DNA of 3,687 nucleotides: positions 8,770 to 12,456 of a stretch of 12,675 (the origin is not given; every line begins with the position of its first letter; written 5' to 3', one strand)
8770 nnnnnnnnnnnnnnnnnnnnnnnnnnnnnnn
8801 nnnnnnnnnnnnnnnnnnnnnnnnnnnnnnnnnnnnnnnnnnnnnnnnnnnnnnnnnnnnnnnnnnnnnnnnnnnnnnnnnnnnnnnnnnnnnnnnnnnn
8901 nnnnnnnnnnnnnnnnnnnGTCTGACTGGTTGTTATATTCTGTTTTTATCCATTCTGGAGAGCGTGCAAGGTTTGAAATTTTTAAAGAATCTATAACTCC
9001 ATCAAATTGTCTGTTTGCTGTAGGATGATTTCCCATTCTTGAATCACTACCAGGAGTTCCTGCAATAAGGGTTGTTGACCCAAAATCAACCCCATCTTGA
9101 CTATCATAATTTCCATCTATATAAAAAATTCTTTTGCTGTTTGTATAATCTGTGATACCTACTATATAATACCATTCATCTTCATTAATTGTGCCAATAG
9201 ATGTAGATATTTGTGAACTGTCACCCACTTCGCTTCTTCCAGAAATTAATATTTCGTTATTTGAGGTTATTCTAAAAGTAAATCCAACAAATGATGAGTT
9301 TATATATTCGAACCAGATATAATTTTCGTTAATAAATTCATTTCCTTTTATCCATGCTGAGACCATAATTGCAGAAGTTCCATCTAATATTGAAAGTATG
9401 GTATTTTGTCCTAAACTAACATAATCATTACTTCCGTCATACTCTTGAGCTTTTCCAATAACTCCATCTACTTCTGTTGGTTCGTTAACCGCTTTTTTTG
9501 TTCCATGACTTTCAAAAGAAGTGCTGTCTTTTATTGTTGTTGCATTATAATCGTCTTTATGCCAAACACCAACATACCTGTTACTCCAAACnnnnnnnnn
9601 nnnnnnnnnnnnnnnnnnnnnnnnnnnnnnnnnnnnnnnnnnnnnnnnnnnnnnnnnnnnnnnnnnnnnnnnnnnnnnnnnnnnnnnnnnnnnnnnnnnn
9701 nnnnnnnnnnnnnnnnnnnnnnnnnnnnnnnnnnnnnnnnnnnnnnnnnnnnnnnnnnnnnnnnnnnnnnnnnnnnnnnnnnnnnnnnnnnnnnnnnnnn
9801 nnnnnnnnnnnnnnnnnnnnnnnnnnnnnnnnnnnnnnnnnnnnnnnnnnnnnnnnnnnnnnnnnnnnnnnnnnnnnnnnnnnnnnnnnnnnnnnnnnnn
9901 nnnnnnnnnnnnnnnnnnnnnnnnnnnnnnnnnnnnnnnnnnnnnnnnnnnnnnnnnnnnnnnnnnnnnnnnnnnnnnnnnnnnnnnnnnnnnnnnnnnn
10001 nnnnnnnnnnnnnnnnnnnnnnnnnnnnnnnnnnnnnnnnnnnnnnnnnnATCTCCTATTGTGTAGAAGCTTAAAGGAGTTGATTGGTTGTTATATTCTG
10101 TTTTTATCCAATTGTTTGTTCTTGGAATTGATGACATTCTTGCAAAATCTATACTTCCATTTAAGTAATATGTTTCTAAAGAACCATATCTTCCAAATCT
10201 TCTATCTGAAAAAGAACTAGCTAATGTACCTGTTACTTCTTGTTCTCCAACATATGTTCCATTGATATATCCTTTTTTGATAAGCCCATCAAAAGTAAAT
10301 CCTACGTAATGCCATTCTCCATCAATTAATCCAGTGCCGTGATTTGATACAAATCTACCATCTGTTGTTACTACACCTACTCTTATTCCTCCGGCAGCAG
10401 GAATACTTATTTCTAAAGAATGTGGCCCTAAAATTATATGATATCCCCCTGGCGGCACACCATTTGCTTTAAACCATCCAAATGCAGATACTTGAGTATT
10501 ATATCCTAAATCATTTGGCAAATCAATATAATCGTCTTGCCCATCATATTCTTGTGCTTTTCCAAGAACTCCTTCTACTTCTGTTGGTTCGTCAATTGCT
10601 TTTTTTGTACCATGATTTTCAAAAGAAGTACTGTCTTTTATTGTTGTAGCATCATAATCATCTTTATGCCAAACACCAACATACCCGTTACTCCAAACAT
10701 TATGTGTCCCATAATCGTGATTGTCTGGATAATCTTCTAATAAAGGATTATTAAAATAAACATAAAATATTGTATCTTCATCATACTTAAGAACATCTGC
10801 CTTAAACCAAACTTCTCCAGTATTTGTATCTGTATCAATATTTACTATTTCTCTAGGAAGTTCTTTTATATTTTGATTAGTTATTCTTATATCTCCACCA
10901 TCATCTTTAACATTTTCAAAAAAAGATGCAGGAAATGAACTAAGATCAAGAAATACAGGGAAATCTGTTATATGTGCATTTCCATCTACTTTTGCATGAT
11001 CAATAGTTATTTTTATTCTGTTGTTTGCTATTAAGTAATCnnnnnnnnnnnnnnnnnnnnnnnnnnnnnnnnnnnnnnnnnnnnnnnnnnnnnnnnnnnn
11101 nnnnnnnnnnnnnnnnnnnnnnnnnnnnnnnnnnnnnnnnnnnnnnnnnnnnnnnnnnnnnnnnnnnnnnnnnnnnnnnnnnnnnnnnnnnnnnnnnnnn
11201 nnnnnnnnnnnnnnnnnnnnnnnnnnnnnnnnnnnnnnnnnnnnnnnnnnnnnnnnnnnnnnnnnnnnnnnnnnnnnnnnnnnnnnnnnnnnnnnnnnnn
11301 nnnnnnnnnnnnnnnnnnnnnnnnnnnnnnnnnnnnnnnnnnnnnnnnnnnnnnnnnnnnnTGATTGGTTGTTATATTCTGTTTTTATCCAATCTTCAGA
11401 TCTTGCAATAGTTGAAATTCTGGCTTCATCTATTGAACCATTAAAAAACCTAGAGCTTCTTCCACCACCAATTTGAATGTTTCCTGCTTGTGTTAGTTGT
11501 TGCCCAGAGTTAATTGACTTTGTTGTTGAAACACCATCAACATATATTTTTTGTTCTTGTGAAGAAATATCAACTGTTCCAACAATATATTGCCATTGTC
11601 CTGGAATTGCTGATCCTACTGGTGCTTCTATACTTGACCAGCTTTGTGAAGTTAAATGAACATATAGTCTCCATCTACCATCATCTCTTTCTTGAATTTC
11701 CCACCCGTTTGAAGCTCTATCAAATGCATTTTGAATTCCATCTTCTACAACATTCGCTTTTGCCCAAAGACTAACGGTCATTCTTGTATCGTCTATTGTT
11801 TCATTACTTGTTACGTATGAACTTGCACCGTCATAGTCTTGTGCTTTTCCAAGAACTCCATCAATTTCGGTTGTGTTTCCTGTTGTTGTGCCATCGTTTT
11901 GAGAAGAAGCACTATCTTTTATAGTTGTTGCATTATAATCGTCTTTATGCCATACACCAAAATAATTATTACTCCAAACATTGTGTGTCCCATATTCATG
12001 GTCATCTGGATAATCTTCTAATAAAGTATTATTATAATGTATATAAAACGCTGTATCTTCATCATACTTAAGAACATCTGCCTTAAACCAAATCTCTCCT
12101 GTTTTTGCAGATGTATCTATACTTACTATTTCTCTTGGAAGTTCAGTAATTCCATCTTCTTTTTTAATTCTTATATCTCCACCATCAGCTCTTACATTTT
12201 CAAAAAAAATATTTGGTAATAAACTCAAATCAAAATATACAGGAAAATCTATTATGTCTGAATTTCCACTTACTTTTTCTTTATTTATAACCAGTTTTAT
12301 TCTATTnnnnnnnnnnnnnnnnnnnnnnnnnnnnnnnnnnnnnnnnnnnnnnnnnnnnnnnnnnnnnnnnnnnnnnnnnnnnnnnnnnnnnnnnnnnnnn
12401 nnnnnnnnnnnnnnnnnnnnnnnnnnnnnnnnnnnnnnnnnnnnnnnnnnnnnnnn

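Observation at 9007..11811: Mosaic conservation inside the giant gene: near-identical DUF2341 scaffolds but strongly divergent LamG cores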

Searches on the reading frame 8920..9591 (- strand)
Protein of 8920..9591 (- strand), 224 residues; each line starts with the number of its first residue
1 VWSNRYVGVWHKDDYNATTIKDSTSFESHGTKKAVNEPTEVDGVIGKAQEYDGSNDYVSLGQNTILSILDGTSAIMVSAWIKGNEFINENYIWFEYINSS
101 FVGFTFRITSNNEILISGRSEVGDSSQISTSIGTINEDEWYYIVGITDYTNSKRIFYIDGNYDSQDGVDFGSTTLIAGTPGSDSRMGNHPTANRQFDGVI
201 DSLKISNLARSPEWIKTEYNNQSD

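Call 60: search_protein_families(library=pfam, proteins=[window:8920-9591:-], max_evalue=0.01)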
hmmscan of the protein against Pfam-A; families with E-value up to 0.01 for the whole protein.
window:8920-9591:- (224 aa): 1 family
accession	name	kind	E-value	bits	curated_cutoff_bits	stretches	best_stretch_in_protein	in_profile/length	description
PF13385.13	Laminin_G_3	-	6.7e-17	62.5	27.6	1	52-216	1-151/151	Concanavalin A-like lectin/glucanases superfamily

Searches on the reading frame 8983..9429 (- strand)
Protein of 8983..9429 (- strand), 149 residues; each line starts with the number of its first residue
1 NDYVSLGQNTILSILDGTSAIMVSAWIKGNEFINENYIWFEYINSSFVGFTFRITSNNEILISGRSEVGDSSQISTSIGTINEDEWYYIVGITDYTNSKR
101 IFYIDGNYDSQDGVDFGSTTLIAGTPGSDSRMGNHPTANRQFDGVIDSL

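Call 30: search_protein_representatives(protein=window:9007-9417:-)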
Query: 137 residues. Proteins with E-value up to 0.001 (for the whole library): 265; up to 1e-10: 28; up to 1e-30: 0. The best 150 are listed.
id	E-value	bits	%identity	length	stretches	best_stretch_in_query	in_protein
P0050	8.8e-25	103.4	43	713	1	2-136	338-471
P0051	4.8e-22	94.5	40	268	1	2-136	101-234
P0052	7.0e-21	90.8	32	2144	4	3-120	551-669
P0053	1.1e-19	86.9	39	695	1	2-137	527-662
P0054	3.3e-18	82.1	39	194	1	2-136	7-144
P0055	1.1e-17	80.5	32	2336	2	5-133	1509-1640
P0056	3.3e-15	72.4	29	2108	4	2-130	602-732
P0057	5.0e-15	71.8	34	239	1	10-136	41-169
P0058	6.7e-15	71.4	35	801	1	2-134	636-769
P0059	3.3e-14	69.2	33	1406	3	7-120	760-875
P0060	4.9e-14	68.6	29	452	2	9-119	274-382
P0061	5.1e-14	68.6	26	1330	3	1-134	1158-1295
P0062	1.2e-13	67.4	31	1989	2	2-125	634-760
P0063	1.3e-13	67.3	29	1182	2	7-133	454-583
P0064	1.3e-13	67.3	35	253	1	10-134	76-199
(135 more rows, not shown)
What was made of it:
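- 8983..9429 (-): Module 3 divergent LamG core (aa 1045-1193), 15-17 aa longer than the other two. An exhaustive HMMER search gave P0050 at 43% identity and 103 bits over the whole core, and 28 proteins at E <= 1e-10 (call 30).
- The M3 core has relatives at 39-43% identity (call 30).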

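Call 60: search_protein_families(library=pfam, proteins=[window:8983-9429:-], max_evalue=0.01)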
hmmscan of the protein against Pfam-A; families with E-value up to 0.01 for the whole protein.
window:8983-9429:- (149 aa): 1 family
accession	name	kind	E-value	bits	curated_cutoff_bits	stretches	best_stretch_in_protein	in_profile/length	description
PF13385.13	Laminin_G_3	-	3e-12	47.4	27.6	1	2-148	5-137/151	Concanavalin A-like lectin/glucanases superfamily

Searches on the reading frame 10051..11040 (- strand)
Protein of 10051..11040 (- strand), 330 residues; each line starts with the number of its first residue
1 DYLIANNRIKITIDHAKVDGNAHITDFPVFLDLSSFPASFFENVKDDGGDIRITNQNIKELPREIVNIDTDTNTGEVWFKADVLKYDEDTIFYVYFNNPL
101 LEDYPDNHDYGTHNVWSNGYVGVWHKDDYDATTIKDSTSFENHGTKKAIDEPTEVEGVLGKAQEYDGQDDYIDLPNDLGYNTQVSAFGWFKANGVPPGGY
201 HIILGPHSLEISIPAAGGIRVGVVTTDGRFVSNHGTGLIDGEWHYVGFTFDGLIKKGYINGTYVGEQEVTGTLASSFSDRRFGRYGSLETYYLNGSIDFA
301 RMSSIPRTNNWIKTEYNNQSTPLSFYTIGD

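Call 33: predict_structure(alignment_id=A1)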
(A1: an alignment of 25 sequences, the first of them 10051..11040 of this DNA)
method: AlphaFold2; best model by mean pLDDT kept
length: 330 residues; sequences in the alignment: 25
mean_pLDDT: 88.6   pTM: 0.90
mean pLDDT of the five models: 88.6, 88.0, 87.9, 87.6, 86.3
residues with pLDDT >= 90: 205; 70-90: 93; 50-70: 31; < 50: 1
segments of 3 or more residues with pLDDT < 50: none
pLDDT, mean of each block of 10 residues (from residue 1): 75 97 97 96 96 95 95 96 98 95 88 91 81 88 82 84 88 84 91 73 66 84 90 84 94 95 95 78 77 90 95 97 91
secondary structure, 60 per line:
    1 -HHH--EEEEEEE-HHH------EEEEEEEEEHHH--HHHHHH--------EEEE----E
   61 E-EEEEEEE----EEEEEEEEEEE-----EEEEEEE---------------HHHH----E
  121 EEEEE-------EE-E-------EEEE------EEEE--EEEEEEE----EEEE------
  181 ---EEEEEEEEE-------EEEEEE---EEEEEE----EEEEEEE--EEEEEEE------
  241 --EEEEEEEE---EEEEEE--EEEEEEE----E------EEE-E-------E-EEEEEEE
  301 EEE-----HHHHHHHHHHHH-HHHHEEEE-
elements in order: E7-13 E24-32 H38-43 E52-55 E63-69 E74-84 E90-96 H112-115 E120-125 E144-147 E154-157 E160-166 E171-174 E184-192 E200-205 E209-214 E219-225 E228-234 E243-250 E254-259 E262-268 E280-282 E294-303 H309-320 H322-325 E326-329

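Call 37: fold_search(model_id=the predicted structure, library=pdb)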
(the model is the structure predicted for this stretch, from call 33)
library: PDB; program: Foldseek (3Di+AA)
matches with E <= 10: 1270; with E <= 0.001: 274
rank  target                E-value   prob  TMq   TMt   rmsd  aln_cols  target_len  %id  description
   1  6hox                  1.1e-09  1.00  0.50  0.40   3.4       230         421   12  Crystal structure of the binding domain of Paraclostridial Mosquitocidal Protein 1 (released 2019-07-10)
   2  1diw                  2.2e-09  1.00  0.46  0.35   4.1       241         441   15  THE HC FRAGMENT OF TETANUS TOXIN COMPLEXED WITH GALACTOSE (released 2000-03-24)
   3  7ce2_A                3.2e-09  1.00  0.49  0.37   3.9       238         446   16  The Crystal structure of TeNT Hc complexed with neutralizing antibody (released 2021-04-07)
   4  1a8d                  4.7e-09  1.00  0.48  0.36   5.7       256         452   16  TETANUS TOXIN C FRAGMENT (released 1998-10-14)
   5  3hmy_A                6.1e-09  1.00  0.47  0.36   3.7       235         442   14  Crystal structure of HCR/T complexed with GT2 (released 2009-07-14)
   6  8rvg_B                6.5e-09  1.00  0.48  0.39   4.3       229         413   15  Structure of the binding domain of BoNT/A mutant Y1117V in complex with the GD1a ganglioside receptor (released 2025-02-12)
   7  5hon_A                6.8e-09  1.00  0.49  0.75   4.1       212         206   19  Structure of Domain 4 of AbnA, a GH43 extracellular arabinanase from Geobacillus stearothermophilus, in complex with a (released 2017-02-01)
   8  9fyq_C                6.8e-09  1.00  0.49  0.38   4.1       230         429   16  Cryo-EM structure of native SV2A in complex with TeNT-Hc, gangliosides and Pro-Macrobody 5 (released 2025-05-21)
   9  7by5                  7.2e-09  1.00  0.48  0.13   4.0       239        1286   16  Tetanus neurotoxin mutant-(H233A/E234Q/H237A/Y375F) (released 2021-02-17)
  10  5jmc_G                8.0e-09  1.00  0.47  0.38   4.4       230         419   15  Receptor binding domain of Botulinum neurotoxin A in complex with rat SV2C (released 2016-06-15)
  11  8rvg_A                9.0e-09  1.00  0.47  0.38   4.6       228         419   16  Structure of the binding domain of BoNT/A mutant Y1117V in complex with the GD1a ganglioside receptor (released 2025-02-12)
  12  5mk6                  9.5e-09  1.00  0.48  0.39   4.3       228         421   15  Crystal structure of the receptor-binding domain of botulinum neurotoxin A1 (crystal form 1) (released 2018-03-28)
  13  9ea9_A                1.1e-08  1.00  0.48  0.14   4.2       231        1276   15  Crystal structure of BoNT/A-NTNH-HA70 -VHH_F12-VHH_H7-Fab_NTNH complex (released 2025-09-17)
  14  1s0f                  1.2e-08  1.00  0.48  0.14   4.4       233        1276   12  Crystal structure of botulinum neurotoxin type B at pH 7.0 (released 2004-03-16)
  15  9arj_A                1.2e-08  1.00  0.47  0.14   4.0       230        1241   14  CryoEM structure of BoNT-NTNH-OrfX2 complex from Clostridium botulinum E1, major class (released 2025-01-22)
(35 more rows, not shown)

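Call 67: search_solved_structures(query=window:10051-11040:-, max_evalue=1)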
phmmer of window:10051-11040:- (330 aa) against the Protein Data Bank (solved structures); distinct sequences matched with E-value up to 1: 5.
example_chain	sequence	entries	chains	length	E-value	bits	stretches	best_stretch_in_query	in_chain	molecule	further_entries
4qvs_A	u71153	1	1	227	0.00023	24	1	117-272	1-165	S-layer domain-containing protein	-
9mpx_H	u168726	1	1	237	0.43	13.2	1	65-126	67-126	Fab heavy chain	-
8a7d_C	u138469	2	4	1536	0.95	12.1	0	236-279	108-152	Pappalysin-1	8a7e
7y5n_C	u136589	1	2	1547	0.96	12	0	236-279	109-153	Pappalysin-1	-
7ufg_A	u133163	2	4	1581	0.99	12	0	236-279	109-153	Pappalysin-1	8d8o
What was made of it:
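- Tried and rejected: A PDB sequence search for DUF2341 found no solved relative, only a weak LamG-region match to 4qvs (call 67).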

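Call 69: fold_search(model_id=the predicted structure, library=viral)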
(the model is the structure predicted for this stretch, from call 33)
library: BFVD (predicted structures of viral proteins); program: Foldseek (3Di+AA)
matches with E <= 10: 1205; with E <= 0.001: 526
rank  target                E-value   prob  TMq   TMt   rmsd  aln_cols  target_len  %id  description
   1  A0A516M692            4.3e-20  1.00  0.76  0.34   5.1       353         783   18  (no name in the UniProt tables at hand)
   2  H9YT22                2.2e-18  1.00  0.73  0.33   3.6       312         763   24  (no name in the UniProt tables at hand)
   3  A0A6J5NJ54            1.2e-14  1.00  0.49  0.43  15.7       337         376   17  Concanavalin A-like lectin/glucanases superfamily [uncultured Caudovirales phage]
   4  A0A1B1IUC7            5.2e-14  1.00  0.56  0.69   2.5       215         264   22  (no name in the UniProt tables at hand)
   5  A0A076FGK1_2          5.2e-14  1.00  0.55  0.19  12.0       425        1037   14  Putative concanavalin A-like lectin/glucanase superfamily protein [Aureococcus anophagefferens virus]
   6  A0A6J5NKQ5            1.2e-13  1.00  0.54  0.77   2.8       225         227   20  Concanavalin A-like lectin/glucanases superfamily [uncultured Caudovirales phage]
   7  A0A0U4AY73            5.1e-13  1.00  0.53  0.23  14.8       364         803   16  (no name in the UniProt tables at hand)
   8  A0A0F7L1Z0            6.3e-13  1.00  0.55  0.66   3.0       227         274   20  Hydrolase [uncultured marine virus]
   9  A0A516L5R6            2.0e-12  1.00  0.51  0.14  15.6       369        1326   15  (no name in the UniProt tables at hand)
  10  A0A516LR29            2.3e-12  1.00  0.53  0.26   3.2       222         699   19  (no name in the UniProt tables at hand)
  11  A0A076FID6            2.3e-12  1.00  0.55  0.34  12.1       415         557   15  Putative concanavalin A-like lectin/glucanase superfamily protein [Aureococcus anophagefferens virus]
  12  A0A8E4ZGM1            2.5e-12  1.00  0.54  0.28  10.3       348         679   13  Uncharacterized protein [Winogradskyella phage Peternella_1]
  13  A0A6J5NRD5            3.2e-12  1.00  0.49  0.41  11.5       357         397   16  Concanavalin A-like lectin/glucanases superfamily [uncultured Caudovirales phage]
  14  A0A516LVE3            4.0e-12  1.00  0.52  0.41  15.0       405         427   14  (no name in the UniProt tables at hand)
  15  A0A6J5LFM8            4.5e-12  1.00  0.52  0.28  16.0       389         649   12  Concanavalin A-like lectin/glucanases superfamily [uncultured Caudovirales phage]
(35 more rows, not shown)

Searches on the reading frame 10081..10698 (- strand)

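Call 60: search_protein_families(library=pfam, proteins=[window:10081-10698:-], max_evalue=0.01)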
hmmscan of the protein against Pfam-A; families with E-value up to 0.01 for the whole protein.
window:10081-10698:- (206 aa): 1 family
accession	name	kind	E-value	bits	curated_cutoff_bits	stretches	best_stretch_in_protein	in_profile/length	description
PF13385.13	Laminin_G_3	-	3.4e-14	53.7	27.6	1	52-198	1-150/151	Concanavalin A-like lectin/glucanases superfamily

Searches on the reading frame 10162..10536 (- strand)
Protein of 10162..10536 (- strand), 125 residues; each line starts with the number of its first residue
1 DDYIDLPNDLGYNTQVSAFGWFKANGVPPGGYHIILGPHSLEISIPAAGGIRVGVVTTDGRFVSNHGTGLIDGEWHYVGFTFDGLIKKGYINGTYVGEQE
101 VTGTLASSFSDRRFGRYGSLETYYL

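Call 45: find_homologous_proteins(query=window:10162-10524:-, max_evalue=0.001)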
Query window:10162-10524:-: 2 candidates shared short words with the query, none scored E <= 0.001.
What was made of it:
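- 10162..10536 (-): Module 2 divergent LamG core (aa 676-800). No word-sharing relative found (call 45).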

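Call 60: search_protein_families(library=pfam, proteins=[window:10162-10536:-], max_evalue=0.01)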
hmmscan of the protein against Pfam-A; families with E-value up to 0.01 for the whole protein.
window:10162-10536:- (125 aa): 1 family
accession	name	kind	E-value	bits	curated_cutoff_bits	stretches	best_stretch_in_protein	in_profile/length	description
PF13385.13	Laminin_G_3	-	3.1e-10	40.8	27.6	1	1-115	4-122/151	Concanavalin A-like lectin/glucanases superfamily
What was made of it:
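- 10162..10536 (-): On its own it scores 40.8 bits against Laminin_G_3 (call 60).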

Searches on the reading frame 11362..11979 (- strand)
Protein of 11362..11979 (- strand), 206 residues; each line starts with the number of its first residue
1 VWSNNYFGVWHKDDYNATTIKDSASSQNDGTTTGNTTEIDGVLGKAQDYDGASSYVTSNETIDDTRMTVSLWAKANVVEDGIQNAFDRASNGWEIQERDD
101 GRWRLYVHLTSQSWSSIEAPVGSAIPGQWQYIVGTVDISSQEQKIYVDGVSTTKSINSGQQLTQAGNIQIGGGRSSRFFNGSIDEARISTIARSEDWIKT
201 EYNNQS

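Call 60: search_protein_families(library=pfam, proteins=[window:11362-11979:-], max_evalue=0.01)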
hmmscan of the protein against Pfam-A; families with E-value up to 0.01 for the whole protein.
window:11362-11979:- (206 aa): 1 family
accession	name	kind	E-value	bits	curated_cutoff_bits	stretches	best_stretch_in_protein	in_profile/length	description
PF13385.13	Laminin_G_3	-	4.7e-24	85.7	27.6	1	50-199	1-151/151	Concanavalin A-like lectin/glucanases superfamily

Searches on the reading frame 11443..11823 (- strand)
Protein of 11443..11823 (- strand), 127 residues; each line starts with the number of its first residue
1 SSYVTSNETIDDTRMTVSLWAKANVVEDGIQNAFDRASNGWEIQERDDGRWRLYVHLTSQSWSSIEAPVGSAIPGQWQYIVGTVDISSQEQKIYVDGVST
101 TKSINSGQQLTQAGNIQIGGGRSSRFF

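Call 46: find_homologous_proteins(query=window:11443-11811:-, max_evalue=0.001)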
Query window:11443-11811:-: 5 candidates shared short words with the query, none scored E <= 0.001.
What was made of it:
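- No donor for the M1 or M2 core was found (calls 45, 46).
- Tried and rejected: Word-index searches with the M1 and M2 cores gave no hits (calls 45, 46), so no donor lineage was identified.
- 11443..11823 (-): Module 1 divergent LamG core (aa 247-373). No word-sharing relative among 5.8 billion proteins (call 46).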

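Call 60: search_protein_families(library=pfam, proteins=[window:11443-11823:-], max_evalue=0.01)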
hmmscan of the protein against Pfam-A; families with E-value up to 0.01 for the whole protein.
window:11443-11823:- (127 aa): 2 families
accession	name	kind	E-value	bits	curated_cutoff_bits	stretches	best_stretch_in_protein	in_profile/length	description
PF13385.13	Laminin_G_3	-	1.2e-16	61.7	27.6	1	3-123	6-126/151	Concanavalin A-like lectin/glucanases superfamily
PF07953.20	Toxin_R_bind_N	-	0.0013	18.9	23.8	1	17-117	58-166/191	Clostridium neurotoxin, N-terminal receptor binding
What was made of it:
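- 11443..11823 (-): On its own it scores 61.7 bits against Laminin_G_3, model positions 6-126 of 151 (call 60).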

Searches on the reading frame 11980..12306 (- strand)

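Call 60: search_protein_families(library=pfam, proteins=[window:11980-12306:-], max_evalue=0.01)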
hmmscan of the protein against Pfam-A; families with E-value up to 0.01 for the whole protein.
window:11980-12306:- (109 aa): 1 family
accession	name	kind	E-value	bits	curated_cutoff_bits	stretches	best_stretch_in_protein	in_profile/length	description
PF10102.14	DUF2341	-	3.6e-06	27.8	23.4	1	41-101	1-60/84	Domain of unknown function (DUF2341)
